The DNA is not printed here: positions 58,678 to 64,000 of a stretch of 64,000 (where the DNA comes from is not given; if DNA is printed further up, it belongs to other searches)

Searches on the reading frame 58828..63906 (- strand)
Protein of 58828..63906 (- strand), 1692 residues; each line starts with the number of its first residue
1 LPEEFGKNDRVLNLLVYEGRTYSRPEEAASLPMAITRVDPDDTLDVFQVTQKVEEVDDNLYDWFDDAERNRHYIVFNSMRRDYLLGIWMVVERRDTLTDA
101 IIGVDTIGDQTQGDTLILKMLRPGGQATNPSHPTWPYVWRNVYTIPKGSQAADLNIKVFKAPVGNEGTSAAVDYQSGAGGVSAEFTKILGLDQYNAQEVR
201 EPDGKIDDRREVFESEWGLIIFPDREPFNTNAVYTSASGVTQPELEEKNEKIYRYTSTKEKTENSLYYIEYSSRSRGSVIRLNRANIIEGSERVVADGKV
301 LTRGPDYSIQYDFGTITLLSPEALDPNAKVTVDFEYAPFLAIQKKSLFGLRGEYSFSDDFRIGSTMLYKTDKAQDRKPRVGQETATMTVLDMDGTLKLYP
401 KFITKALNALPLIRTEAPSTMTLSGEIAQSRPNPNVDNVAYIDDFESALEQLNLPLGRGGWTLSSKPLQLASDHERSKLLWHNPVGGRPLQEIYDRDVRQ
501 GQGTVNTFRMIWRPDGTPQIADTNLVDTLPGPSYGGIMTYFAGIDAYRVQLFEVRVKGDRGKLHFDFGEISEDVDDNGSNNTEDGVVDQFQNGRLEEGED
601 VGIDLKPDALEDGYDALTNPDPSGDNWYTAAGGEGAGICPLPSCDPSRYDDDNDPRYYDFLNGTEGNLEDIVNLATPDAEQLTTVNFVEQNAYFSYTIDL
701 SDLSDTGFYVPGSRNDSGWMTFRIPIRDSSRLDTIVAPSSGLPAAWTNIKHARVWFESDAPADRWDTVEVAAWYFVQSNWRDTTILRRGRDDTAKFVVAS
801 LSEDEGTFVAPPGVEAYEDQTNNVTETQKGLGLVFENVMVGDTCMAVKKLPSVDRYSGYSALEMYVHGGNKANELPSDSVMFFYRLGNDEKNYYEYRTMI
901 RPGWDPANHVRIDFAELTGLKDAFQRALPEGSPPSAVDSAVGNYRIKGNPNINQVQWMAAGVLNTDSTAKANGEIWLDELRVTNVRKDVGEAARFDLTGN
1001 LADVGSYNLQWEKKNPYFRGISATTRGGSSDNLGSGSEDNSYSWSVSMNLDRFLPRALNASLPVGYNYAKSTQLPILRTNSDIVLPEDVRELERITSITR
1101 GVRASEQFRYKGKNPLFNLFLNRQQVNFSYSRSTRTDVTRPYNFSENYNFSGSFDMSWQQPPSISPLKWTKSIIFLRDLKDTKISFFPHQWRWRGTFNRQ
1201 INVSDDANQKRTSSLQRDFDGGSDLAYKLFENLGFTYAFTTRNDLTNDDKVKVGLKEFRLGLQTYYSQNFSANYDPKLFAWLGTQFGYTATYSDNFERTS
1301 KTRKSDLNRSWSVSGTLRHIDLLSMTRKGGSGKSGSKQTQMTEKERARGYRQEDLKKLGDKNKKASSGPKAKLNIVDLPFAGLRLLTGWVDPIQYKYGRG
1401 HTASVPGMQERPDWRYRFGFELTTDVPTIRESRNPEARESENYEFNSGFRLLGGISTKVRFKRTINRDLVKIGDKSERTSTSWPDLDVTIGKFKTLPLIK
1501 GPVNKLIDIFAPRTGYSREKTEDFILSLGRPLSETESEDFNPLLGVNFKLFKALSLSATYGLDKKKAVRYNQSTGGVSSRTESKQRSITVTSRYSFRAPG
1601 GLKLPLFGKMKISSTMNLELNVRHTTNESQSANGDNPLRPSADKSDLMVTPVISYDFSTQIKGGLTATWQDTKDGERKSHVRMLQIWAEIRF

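Call 90: search_protein_families(library=pfam, proteins=[window:58828-63906:-], max_evalue=0.00001)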
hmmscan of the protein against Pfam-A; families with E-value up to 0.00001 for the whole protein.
window:58828-63906:- (1692 aa): 1 family
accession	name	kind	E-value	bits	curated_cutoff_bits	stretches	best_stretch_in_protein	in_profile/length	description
PF14349.11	SprA_N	-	2.9e-23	83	27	1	675-1077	72-497/510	Motility related/secretion protein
